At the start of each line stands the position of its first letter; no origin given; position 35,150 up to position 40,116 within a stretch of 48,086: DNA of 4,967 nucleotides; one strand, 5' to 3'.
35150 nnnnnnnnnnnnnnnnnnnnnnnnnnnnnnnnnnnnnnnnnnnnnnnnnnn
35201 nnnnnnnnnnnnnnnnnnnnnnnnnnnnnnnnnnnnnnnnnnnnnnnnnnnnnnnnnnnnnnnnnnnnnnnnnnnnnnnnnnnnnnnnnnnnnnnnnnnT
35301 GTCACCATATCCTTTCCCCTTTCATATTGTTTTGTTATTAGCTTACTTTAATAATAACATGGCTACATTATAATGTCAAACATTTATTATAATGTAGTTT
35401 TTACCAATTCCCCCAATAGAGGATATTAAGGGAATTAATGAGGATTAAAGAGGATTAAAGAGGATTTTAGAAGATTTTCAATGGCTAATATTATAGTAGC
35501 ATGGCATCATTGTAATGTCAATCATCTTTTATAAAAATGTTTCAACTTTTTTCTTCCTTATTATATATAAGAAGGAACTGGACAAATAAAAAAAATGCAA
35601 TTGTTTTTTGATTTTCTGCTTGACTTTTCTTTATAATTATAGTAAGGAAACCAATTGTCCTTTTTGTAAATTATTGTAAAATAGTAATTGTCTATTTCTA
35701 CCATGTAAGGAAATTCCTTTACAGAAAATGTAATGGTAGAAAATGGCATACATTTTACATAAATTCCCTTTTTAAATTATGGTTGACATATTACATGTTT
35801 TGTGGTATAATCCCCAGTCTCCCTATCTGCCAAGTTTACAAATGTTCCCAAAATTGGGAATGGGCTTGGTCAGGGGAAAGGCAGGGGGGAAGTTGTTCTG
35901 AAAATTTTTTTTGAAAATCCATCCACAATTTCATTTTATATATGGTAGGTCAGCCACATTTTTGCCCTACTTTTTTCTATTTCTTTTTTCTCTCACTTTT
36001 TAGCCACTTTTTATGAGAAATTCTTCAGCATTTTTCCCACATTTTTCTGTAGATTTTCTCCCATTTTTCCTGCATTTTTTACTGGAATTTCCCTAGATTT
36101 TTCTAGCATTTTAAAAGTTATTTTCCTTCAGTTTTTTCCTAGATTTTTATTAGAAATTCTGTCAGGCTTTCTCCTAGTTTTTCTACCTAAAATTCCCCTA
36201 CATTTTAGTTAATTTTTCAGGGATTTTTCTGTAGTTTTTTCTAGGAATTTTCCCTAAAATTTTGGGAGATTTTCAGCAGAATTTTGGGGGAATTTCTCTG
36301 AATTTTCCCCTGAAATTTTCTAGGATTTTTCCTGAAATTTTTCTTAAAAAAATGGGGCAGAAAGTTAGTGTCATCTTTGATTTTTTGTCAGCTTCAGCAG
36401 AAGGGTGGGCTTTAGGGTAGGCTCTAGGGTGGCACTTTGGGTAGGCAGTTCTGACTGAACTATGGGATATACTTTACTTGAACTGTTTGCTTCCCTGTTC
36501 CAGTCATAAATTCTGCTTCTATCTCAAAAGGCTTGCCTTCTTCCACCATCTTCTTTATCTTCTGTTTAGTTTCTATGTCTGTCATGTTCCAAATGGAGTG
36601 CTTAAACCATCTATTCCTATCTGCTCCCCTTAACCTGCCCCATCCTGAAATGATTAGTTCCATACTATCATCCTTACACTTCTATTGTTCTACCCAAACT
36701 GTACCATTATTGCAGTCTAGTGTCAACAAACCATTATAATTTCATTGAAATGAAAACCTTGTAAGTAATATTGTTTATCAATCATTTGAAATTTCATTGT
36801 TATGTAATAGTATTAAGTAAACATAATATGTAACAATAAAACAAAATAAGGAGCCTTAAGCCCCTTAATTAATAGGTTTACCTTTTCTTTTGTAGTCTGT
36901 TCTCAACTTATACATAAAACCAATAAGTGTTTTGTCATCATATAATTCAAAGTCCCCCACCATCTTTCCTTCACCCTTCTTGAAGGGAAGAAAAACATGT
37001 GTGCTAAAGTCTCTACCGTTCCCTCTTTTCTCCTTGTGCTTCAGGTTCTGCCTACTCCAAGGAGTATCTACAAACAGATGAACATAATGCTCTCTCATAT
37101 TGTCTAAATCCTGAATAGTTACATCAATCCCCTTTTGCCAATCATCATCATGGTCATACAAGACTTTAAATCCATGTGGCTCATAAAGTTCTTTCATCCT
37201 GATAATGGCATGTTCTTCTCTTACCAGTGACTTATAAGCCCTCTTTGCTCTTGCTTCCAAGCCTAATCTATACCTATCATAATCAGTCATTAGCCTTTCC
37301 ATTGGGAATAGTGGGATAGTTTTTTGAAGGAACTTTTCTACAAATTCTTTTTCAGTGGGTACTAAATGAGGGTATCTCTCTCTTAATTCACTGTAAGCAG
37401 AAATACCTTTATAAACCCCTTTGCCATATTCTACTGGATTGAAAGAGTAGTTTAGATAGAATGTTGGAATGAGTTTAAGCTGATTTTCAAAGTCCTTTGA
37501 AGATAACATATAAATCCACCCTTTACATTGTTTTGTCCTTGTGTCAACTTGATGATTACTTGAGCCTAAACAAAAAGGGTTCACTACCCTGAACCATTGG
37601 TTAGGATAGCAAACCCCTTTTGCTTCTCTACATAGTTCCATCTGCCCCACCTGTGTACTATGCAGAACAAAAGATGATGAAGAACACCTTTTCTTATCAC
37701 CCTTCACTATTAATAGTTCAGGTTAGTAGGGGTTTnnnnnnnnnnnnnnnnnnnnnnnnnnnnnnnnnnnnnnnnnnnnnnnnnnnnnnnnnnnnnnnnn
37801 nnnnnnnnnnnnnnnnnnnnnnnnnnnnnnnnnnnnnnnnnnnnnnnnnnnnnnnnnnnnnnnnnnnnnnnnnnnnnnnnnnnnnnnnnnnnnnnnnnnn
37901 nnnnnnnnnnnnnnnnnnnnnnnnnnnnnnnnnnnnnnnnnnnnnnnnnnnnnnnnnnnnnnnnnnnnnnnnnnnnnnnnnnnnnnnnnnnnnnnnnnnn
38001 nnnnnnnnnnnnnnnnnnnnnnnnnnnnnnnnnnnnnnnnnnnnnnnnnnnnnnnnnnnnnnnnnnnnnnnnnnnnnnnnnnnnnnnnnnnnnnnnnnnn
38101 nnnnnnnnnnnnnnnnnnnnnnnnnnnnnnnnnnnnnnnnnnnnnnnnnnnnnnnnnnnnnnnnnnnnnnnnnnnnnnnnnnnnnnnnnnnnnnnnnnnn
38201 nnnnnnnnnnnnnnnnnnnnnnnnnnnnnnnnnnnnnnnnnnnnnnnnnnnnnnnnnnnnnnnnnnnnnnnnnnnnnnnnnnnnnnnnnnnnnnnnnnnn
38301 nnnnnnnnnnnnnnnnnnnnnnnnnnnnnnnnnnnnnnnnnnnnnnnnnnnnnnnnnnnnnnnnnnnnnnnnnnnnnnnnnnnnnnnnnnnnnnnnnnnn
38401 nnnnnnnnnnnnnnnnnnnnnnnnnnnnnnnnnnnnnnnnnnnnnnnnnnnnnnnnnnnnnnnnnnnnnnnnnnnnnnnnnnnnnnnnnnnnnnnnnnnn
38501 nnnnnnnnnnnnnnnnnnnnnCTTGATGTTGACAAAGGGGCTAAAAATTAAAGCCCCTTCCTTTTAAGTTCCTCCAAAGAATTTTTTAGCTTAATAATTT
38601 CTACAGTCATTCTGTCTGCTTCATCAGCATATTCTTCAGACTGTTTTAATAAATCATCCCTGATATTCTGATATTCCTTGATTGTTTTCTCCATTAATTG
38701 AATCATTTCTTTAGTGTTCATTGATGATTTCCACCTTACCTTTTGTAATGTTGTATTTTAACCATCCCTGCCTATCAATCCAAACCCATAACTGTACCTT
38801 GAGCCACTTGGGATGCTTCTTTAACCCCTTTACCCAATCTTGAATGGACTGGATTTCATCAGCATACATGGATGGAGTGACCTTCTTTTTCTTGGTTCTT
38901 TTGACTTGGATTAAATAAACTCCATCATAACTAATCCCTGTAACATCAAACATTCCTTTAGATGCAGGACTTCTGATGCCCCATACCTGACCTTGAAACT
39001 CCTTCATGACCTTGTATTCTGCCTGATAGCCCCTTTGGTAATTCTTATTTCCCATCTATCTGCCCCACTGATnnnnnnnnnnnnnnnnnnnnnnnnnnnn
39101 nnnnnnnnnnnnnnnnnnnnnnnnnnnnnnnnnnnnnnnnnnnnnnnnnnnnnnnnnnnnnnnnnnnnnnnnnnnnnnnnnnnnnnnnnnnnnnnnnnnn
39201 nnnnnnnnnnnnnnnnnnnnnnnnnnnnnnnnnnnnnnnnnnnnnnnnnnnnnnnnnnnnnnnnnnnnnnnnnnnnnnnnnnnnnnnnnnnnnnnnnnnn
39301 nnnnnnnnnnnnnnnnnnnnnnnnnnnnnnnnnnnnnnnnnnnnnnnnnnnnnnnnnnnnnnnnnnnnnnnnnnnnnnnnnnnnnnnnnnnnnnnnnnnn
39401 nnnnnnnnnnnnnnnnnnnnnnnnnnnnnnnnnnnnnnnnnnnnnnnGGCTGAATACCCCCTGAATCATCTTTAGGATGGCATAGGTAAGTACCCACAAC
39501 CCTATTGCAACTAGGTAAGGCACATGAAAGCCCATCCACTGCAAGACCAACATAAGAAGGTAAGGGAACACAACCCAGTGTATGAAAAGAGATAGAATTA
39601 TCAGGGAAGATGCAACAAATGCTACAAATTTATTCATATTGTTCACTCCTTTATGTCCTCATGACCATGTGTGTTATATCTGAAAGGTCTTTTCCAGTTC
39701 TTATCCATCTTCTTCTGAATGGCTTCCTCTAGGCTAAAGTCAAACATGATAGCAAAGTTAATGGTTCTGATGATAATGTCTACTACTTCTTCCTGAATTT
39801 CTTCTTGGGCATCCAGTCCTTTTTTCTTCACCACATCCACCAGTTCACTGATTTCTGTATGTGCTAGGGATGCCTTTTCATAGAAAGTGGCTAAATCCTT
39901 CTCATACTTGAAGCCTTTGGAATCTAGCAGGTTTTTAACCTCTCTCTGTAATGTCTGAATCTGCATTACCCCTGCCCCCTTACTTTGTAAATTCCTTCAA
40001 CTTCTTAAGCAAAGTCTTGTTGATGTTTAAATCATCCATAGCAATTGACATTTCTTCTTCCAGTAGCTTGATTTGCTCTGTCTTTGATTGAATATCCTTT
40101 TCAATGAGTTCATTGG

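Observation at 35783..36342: Perfect consensus plus-strand promoter firing into a ~390-bp ORF-free array of 34 phased T-tracts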

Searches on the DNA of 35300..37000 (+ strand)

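Call 10: search_dna_similar(query=window:35300-37000:+, collection=phages, mode=distant)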
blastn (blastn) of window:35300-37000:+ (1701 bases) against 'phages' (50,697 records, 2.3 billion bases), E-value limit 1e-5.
No match.

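Call 53: search_rna_families(source=window, start=35300, end=36900, threshold=evalue, max_evalue=1)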
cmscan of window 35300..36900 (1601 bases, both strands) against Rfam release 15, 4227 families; matches with E-value up to 1: 5.
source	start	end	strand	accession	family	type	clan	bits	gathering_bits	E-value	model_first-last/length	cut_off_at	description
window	35676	35758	+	RF04111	MIR6274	Gene; miRNA;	-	21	80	0.64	1-107/107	no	MIR6274 microRNA precursor family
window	36263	36336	+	RF04255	MIR8001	Gene; miRNA;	-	20.4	90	0.86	1-67/67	no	MIR8001 microRNA precursor family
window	36240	36298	+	RF00697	mir-186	Gene; miRNA;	-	20.3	70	0.87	1-82/82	no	mir-186 microRNA precursor family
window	36182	36301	+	RF01493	rli37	Gene; sRNA;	-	19.6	90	0.38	84-206/247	no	Listeria sRNA rli37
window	36206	36313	+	RF00012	U3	Gene; snRNA; snoRNA; CD-box;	CL00100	16.3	34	0.64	1-219/219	no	Small nucleolar RNA U3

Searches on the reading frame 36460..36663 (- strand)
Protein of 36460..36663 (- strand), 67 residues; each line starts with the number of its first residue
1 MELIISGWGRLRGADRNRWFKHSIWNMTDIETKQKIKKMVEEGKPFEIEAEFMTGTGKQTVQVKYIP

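Call 11: search_protein_families(library=pfam, proteins=[window:36460-36663:-], max_evalue=0.01)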
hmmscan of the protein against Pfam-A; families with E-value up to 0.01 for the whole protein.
window:36460-36663:- (67 aa): 0 families

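Call 24: find_encoding_contigs(protein=window:36460-36663:-, flank=6000, max_places=10)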
Protein window:36460-36663:- (67 aa): 17 contigs read that carry it; 4 places shown.
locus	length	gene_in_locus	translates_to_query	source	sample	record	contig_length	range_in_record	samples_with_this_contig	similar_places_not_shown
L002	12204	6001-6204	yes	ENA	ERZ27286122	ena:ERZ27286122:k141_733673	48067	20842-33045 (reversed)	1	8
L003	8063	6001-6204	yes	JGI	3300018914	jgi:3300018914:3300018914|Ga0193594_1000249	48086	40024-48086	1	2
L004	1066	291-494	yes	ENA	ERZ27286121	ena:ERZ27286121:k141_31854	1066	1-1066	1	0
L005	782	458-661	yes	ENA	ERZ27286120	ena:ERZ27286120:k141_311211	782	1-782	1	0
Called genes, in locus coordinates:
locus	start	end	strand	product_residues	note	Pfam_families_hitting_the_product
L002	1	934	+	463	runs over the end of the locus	PF17657:DNA_pol3_finger, PF14579:HHH_6, PF01336:tRNA_anti-codon (weak)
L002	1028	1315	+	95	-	-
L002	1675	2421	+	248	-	PF12705:PDDEXK_1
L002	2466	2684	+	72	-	-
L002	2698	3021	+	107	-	PF03819:MazG (weak)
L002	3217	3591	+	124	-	PF07659:DUF1599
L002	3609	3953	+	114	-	-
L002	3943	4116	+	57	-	-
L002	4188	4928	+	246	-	PF04545:Sigma70_r4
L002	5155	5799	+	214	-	-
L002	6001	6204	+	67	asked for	-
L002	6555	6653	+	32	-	-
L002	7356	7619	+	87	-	-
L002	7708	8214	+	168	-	PF07275:ArdA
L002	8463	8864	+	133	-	PF25735:Phage_L5_gp82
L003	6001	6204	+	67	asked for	-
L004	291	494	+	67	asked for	-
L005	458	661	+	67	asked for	-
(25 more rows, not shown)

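Call 49: search_protein_families(library=phrogs, proteins=[window:36460-36663:-], max_evalue=0.001)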
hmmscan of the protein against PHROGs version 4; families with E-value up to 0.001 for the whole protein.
window:36460-36663:- (67 aa): 0 families

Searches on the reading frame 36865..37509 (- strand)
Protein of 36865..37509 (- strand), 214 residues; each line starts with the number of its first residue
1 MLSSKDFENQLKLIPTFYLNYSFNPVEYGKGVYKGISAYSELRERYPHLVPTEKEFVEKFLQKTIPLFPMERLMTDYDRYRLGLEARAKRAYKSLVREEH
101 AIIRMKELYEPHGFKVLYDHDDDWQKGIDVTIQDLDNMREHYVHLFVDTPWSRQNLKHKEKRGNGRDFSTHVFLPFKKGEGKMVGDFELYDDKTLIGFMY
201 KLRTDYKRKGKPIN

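Call 73: find_homologous_proteins(query=window:36865-37509:-, max_evalue=0.001)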
Query window:36865-37509:- (214 aa): 16 proteins with E <= 0.001 among 98 candidates.
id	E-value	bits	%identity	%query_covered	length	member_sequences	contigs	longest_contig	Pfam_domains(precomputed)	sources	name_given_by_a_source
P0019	4.1e-142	490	100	100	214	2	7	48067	-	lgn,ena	-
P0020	1.8e-87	311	63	100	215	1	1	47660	-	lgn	-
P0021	1.6e-86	308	65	99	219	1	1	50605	-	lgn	-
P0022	2.9e-85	304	65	98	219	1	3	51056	-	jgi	jgi:hypothetical protein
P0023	1.5e-84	302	66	98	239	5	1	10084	-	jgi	jgi:hypothetical protein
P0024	3.7e-84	300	65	100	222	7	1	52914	-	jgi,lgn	jgi:hypothetical protein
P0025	1.4e-83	298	65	98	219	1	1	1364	-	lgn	-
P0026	3.6e-82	294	62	99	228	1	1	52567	-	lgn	-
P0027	6.6e-81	290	62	99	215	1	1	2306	-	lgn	-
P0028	3.0e-80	287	62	98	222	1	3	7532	-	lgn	-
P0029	4.3e-80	287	61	98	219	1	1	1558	-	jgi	jgi:hypothetical protein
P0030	4.4e-80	287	61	100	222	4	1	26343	-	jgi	jgi:hypothetical protein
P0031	2.7e-79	284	61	98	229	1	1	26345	-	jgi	jgi:hypothetical protein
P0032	5.0e-78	280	58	100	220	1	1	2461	-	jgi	jgi:hypothetical protein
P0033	1.1e-76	276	57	100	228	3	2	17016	-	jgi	jgi:hypothetical protein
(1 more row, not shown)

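Call 81: predict_structure(alignment_id=A2)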
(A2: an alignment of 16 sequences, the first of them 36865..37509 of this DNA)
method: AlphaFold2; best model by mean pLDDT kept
length: 214 residues; sequences in the alignment: 16
mean_pLDDT: 87.4   pTM: 0.85
mean pLDDT of the five models: 87.4, 87.4, 86.1, 84.6, 84.6
residues with pLDDT >= 90: 128; 70-90: 63; 50-70: 23; < 50: 0
segments of 3 or more residues with pLDDT < 50: none
pLDDT, mean of each block of 10 residues (from residue 1): 94 88 68 87 94 96 90 87 91 94 97 90 72 94 88 70 66 90 94 96 91 85
secondary structure, 60 per line:
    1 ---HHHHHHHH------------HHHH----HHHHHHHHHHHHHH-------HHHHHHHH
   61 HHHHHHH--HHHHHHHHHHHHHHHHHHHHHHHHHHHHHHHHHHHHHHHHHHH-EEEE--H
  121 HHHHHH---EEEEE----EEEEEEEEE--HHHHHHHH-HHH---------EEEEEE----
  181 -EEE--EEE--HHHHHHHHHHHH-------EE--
elements in order: H4-11 H24-27 H32-45 H53-67 H70-112 E114-117 H120-126 E130-134 E139-147 H150-157 E171-176 E182-184 E187-189 H192-203

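Call 83: fold_search(model_id=the predicted structure, library=pdb)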
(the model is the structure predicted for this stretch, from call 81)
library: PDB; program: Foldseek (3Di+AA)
matches with E <= 10: 130; with E <= 0.001: 0
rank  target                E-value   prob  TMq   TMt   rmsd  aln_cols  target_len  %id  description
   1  2wcz_A                7.7e-02  0.75  0.25  0.37   7.3       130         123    8  1.6A resolution structure of Archaeoglobus fulgidus Hjc, a Holliday junction resolvase from an archaeal hyperthermophi (released 2009-03-24)
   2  2wiz_A                8.2e-02  0.80  0.28  0.42   8.2       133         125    6  Crystal structures of Holliday junction resolvases from Archaeoglobus fulgidus bound to DNA substrate (released 2009-05-26)
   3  6sce_A                8.6e-02  0.47  0.32  0.13  14.5       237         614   12  Structure of a Type III CRISPR defence DNA nuclease activated by cyclic oligoadenylate (released 2020-02-19)
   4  3bm3_A                1.4e-01  0.38  0.28  0.24  11.8       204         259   12  Restriction endonuclease PspGI-substrate DNA complex (released 2008-09-16)
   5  2wiw_B                2.3e-01  0.51  0.25  0.37   7.2       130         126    8  Crystal structures of Holliday junction resolvases from Archaeoglobus fulgidus bound to DNA substrate (released 2009-05-26)
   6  3bm3_B                2.4e-01  0.25  0.26  0.23  11.4       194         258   15  Restriction endonuclease PspGI-substrate DNA complex (released 2008-09-16)
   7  2wcw_D                2.6e-01  0.69  0.25  0.39   5.2        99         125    7  1.6A resolution structure of Archaeoglobus fulgidus Hjc, a Holliday junction resolvase from an archaeal hyperthermophi (released 2009-03-24)
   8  3dnx                  2.9e-01  0.30  0.21  0.28  11.5       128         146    8  SPO1766 protein of unknown function from Silicibacter pomeroyi. (released 2008-09-02)
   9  3ajv_B                3.1e-01  0.35  0.22  0.26   8.3       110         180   14  Splicing endonuclease from Aeropyrum pernix (released 2010-11-17)
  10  2wiz_B                3.1e-01  0.28  0.19  0.30   9.2       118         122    8  Crystal structures of Holliday junction resolvases from Archaeoglobus fulgidus bound to DNA substrate (released 2009-05-26)
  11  2wcw_A                4.1e-01  0.47  0.22  0.33   5.3        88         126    8  1.6A resolution structure of Archaeoglobus fulgidus Hjc, a Holliday junction resolvase from an archaeal hyperthermophi (released 2009-03-24)
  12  9iab_B                4.1e-01  0.11  0.25  0.21  17.9       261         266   10  Structure of the Argonaute-associated Cas4 family protein 1 (ACE1) from Chroococcidiopsis thermalis (CtACE1) (released 2025-04-23)
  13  7syb                  5.1e-01  0.25  0.17  0.30   9.6        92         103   10  Crystal Structure of sulfurtransferase (DsrC family protein) from Acinetobacter baumannii (released 2021-12-08)
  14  3wg9_C                5.1e-01  0.10  0.17  0.17  16.3       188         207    9  Crystal structure of RSP, a Rex-family repressor (released 2014-08-13)
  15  2wj0_A                6.1e-01  0.35  0.23  0.35   5.5        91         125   11  Crystal structures of Holliday junction resolvases from Archaeoglobus fulgidus bound to DNA substrate (released 2009-05-26)
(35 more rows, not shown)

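Call 96: find_related_loci(query=A2, collection=metagenome_contigs, flank=5000)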
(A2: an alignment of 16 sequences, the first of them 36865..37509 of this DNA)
Query A2 (214 aa) in metagenome_contigs; peptide patterns used: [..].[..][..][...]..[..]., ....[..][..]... (x = any residue, [..] = any of these).
62 stretches matched a pattern, but none encodes a relative of the query by tblastn (E <= 1e-3).

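Call 97: find_encoding_contigs(protein=P0020, flank=5000, max_places=1)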
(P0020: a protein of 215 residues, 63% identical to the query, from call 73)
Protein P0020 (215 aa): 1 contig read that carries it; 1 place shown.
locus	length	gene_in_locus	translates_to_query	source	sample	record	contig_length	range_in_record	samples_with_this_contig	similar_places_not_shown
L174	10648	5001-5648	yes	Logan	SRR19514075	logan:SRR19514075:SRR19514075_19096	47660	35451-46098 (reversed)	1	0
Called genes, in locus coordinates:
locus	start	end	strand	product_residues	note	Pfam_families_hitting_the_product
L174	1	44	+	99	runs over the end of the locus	-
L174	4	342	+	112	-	-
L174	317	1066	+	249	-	PF01930:Cas_Cas4 (faint), PF12705:PDDEXK_1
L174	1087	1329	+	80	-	-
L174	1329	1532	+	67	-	-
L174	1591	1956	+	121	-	PF07659:DUF1599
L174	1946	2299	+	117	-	-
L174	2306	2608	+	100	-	-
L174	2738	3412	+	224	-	PF04545:Sigma70_r4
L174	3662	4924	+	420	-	PF01507:PAPS_reduct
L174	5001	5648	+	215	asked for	-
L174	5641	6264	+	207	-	PF01476:LysM, PF07486:Hydrolase_2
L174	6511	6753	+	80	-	-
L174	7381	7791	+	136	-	PF25735:Phage_L5_gp82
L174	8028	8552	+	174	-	PF07275:ArdA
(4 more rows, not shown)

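Call 98: find_encoding_contigs(protein=P0022, flank=5000, max_places=1)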
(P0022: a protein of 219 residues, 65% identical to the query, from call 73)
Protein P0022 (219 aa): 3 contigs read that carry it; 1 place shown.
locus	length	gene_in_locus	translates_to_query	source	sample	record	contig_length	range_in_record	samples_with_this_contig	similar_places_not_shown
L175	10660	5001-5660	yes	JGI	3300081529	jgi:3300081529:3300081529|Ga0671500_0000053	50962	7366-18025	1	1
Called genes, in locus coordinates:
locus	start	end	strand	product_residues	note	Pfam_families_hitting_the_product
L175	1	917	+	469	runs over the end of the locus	PF17657:DNA_pol3_finger, PF14579:HHH_6, PF01336:tRNA_anti-codon (weak)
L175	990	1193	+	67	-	-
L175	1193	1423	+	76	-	-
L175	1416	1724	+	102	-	-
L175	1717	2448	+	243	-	PF12705:PDDEXK_1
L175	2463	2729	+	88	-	-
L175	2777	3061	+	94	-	PF07659:DUF1599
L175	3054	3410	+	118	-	PF01870:Hjc (weak)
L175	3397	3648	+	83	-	-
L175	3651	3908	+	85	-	-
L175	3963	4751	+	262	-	PF04545:Sigma70_r4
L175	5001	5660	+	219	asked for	-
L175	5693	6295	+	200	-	PF01476:LysM, PF07486:Hydrolase_2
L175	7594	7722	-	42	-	-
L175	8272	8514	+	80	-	-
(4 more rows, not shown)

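Call 99: find_encoding_contigs(protein=P0030, flank=5000, max_places=1)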
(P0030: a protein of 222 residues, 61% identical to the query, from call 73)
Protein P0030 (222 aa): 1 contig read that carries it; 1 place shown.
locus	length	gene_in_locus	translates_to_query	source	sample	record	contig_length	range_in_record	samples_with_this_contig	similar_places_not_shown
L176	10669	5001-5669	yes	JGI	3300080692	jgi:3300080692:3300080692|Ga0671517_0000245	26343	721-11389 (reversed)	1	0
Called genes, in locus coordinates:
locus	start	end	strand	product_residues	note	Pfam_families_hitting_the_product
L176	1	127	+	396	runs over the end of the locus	PF01773:Nucleos_tra2_N, PF07670:Gate, PF07662:Nucleos_tra2_C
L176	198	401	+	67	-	-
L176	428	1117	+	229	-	PF01712:dNK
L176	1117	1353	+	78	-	-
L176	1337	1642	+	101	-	-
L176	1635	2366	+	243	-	PF12705:PDDEXK_1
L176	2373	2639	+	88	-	-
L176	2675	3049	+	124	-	PF07659:DUF1599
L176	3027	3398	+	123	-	-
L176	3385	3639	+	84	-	-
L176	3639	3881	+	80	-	-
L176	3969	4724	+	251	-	PF04545:Sigma70_r4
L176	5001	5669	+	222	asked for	-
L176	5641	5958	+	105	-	PF00565:SNase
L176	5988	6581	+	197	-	PF01476:LysM, PF07486:Hydrolase_2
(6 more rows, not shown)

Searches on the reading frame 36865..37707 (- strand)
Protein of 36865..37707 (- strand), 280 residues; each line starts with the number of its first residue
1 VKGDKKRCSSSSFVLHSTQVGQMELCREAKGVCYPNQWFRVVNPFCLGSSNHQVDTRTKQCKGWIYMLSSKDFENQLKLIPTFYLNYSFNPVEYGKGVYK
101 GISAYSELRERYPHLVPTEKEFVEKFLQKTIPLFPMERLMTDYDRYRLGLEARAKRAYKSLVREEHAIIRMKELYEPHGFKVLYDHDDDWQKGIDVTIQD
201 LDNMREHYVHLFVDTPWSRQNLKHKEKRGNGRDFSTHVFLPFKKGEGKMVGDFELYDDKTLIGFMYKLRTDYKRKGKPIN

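Call 11: search_protein_families(library=pfam, proteins=[window:36865-37707:-], max_evalue=0.01)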
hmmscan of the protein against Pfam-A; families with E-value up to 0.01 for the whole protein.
window:36865-37707:- (280 aa): 0 families

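Call 14: find_related_loci(query=window:36865-37707:-, collection=viral_contigs, flank=6000)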
Query window:36865-37707:- (280 aa) in viral_contigs; peptide patterns used: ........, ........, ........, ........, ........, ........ (x = any residue, [..] = any of these).
13 stretches matched a pattern, but none encodes a relative of the query by tblastn (E <= 1e-3).

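Call 49: search_protein_families(library=phrogs, proteins=[window:36865-37707:-], max_evalue=0.001)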
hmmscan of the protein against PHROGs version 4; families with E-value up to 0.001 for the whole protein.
window:36865-37707:- (280 aa): 0 families

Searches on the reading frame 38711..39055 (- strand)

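Call 11: search_protein_families(library=pfam, proteins=[window:38711-39055:-], max_evalue=0.01)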
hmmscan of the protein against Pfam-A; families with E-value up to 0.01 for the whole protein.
window:38711-39055:- (114 aa): 1 family
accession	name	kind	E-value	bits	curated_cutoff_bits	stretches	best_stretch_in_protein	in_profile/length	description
PF01870.24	Hjc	-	0.0014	18.9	21.1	1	26-82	17-75/93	Archaeal holliday junction resolvase (hjc)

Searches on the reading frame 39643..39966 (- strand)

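Call 11: search_protein_families(library=pfam, proteins=[window:39643-39966:-], max_evalue=0.01)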
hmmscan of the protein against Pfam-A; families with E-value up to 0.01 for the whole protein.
window:39643-39966:- (107 aa): 2 families
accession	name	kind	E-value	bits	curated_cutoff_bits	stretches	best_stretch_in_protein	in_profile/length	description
PF03819.22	MazG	-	1.5e-05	25.6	22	1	37-93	12-69/74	MazG nucleotide pyrophosphohydrolase domain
PF12643.12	MazG-like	-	2.1e-05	25.1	27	1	39-93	19-69/85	MazG-like family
